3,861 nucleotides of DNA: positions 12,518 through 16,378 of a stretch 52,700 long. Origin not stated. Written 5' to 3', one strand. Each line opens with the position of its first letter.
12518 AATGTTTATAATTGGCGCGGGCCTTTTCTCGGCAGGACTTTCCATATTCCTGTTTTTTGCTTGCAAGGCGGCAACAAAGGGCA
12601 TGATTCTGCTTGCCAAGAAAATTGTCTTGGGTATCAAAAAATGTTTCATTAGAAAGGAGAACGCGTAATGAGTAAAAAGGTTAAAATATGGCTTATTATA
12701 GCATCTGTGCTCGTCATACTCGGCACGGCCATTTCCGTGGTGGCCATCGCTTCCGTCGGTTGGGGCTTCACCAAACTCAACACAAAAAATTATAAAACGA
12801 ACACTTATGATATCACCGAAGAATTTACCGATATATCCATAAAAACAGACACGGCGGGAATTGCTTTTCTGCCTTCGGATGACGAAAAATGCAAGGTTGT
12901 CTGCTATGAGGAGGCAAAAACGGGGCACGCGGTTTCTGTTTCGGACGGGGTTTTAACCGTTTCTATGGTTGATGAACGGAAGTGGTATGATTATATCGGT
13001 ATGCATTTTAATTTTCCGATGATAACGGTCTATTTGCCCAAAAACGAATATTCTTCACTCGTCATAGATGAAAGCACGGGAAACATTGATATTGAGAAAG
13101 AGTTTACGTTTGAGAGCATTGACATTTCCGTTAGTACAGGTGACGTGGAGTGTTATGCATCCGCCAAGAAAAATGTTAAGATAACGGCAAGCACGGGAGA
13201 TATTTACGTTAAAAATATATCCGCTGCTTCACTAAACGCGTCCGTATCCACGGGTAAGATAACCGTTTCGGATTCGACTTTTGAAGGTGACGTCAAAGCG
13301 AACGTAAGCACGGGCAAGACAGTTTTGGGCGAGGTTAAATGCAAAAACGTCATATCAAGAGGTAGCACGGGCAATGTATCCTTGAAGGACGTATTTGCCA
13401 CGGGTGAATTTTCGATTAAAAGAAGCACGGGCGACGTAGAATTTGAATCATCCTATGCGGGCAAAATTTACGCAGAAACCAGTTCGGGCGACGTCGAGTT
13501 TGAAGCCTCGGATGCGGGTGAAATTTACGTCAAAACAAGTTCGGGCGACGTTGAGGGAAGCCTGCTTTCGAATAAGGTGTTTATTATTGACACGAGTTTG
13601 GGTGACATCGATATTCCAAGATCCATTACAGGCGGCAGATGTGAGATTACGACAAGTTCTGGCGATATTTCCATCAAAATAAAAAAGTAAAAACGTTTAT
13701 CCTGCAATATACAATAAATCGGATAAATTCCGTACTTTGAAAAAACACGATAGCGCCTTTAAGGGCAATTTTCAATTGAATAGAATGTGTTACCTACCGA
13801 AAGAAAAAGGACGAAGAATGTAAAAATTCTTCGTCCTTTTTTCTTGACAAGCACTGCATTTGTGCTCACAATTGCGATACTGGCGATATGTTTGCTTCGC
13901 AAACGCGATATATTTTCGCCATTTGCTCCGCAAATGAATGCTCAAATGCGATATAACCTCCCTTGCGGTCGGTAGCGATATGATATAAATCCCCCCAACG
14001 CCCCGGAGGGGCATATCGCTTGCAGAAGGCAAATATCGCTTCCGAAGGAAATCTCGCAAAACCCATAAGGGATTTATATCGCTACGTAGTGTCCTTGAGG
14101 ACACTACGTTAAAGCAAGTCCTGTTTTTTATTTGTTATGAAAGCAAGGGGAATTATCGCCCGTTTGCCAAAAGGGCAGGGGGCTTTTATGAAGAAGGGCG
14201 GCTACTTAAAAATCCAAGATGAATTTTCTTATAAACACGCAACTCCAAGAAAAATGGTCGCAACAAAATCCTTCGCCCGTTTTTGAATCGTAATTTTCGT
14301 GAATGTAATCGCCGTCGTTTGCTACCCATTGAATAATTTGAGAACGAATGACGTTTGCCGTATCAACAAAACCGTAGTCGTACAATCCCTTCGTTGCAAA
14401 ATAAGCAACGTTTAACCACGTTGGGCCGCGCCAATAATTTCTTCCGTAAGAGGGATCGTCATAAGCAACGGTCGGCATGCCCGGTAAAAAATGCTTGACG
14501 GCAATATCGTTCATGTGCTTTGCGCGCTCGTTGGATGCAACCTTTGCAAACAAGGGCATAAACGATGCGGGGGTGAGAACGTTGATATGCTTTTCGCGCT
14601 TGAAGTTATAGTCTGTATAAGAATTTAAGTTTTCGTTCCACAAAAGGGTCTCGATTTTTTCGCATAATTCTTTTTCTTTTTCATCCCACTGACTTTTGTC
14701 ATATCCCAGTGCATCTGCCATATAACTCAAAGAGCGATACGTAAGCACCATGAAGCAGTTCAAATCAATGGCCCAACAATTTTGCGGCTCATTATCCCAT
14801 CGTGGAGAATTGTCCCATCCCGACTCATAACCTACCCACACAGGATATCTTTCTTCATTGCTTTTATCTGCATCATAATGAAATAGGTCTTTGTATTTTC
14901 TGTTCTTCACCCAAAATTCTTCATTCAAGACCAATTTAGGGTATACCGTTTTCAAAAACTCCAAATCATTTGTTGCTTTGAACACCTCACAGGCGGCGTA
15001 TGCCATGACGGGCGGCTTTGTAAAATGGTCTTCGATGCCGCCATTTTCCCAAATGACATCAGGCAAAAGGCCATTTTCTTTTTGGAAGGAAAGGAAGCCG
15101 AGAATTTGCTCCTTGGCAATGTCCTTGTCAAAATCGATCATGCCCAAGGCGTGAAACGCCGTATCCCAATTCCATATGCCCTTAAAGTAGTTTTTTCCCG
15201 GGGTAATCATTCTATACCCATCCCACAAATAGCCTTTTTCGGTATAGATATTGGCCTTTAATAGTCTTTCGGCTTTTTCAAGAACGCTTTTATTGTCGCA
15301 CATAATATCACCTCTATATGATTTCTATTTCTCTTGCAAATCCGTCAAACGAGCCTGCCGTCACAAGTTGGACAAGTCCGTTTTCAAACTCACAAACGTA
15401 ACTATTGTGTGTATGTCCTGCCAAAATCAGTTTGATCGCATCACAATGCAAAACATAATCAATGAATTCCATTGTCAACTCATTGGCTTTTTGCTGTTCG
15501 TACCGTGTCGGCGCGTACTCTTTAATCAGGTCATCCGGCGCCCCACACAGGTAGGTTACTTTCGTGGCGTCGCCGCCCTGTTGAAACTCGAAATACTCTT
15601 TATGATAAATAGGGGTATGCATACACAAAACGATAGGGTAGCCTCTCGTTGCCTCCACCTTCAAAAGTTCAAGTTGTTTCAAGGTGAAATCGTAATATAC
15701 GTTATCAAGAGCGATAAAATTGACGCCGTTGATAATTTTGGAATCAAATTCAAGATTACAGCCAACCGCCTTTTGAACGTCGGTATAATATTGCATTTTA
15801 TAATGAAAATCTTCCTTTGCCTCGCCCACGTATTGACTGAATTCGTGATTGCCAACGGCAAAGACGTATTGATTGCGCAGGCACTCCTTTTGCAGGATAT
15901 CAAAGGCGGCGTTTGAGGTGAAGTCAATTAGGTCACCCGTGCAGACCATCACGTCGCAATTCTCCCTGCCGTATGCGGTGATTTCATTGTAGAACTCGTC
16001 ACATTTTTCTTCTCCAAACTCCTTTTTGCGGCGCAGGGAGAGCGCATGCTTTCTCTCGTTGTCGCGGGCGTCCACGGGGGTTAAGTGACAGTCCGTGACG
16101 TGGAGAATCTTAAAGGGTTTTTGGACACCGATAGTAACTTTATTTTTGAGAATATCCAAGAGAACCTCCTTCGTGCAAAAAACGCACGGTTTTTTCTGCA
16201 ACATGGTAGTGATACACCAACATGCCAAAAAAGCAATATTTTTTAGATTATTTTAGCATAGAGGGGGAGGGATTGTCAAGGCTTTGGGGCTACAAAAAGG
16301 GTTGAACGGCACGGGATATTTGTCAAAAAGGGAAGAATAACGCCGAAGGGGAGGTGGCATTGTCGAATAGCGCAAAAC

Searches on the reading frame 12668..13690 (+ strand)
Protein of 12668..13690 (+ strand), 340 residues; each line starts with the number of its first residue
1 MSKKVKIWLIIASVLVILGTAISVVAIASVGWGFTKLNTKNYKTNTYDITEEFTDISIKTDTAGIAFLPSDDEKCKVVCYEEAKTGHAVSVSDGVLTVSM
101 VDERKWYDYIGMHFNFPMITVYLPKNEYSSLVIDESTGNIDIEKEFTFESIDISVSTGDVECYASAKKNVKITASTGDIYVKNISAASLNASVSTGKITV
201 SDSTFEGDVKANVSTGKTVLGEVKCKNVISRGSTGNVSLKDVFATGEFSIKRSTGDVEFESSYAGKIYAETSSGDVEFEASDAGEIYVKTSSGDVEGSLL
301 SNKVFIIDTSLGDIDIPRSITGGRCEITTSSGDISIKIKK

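Call 58: search_protein_families(library=pfam, proteins=[window:12668-13690:+])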
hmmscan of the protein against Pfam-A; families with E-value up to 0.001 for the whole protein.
window:12668-13690:+ (340 aa): 1 family
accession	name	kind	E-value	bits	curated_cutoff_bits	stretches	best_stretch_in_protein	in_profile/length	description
PF13349.12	DUF4097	-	1.4e-31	110.1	22.9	2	54-211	2-162/247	Toastrack DUF4097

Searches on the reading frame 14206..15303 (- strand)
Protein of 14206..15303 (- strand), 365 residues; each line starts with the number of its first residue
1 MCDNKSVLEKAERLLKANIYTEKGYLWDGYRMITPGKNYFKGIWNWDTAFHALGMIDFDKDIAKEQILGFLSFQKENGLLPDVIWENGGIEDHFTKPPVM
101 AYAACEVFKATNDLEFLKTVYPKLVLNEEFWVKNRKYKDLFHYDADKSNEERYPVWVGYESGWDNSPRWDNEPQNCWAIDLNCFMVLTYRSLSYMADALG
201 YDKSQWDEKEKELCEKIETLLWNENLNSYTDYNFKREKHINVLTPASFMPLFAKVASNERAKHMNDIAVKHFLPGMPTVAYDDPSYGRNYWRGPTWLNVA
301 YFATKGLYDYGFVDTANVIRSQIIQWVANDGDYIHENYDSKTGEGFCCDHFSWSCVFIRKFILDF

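Call 58: search_protein_families(library=pfam, proteins=[window:14206-15303:-])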
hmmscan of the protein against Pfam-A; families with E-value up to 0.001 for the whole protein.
window:14206-15303:- (365 aa): 3 families
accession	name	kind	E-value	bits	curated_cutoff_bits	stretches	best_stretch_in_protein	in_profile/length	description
PF22422.2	MGH1-like_GH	-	3.6e-51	175.3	27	1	43-354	4-356/356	Mannosylglycerate hydrolase MGH1-like glycoside hydrolase domain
PF01204.24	Trehalase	-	5.4e-24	85.4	21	2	160-340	288-478/512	Trehalase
PF03200.22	Glyco_hydro_63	-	4.9e-17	62.3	22.4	2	113-267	184-346/492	Glycosyl hydrolase family 63 C-terminal domain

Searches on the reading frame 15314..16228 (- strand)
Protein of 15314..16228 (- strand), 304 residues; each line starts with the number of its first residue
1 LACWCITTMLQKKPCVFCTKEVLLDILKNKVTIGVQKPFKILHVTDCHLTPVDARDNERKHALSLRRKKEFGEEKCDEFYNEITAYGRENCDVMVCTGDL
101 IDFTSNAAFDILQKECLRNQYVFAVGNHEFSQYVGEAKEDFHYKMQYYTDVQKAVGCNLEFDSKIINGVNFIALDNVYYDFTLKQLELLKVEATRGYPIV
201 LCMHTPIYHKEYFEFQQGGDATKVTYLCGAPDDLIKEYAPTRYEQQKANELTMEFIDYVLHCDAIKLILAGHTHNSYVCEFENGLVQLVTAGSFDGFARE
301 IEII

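Call 58: search_protein_families(library=pfam, proteins=[window:15314-16228:-])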
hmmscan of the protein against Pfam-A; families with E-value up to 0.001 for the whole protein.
window:15314-16228:- (304 aa): 1 family
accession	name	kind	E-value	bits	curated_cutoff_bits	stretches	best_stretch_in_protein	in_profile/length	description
PF00149.33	Metallophos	-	3.8e-13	50.7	21.5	1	39-275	1-190/191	Calcineurin-like phosphoesterase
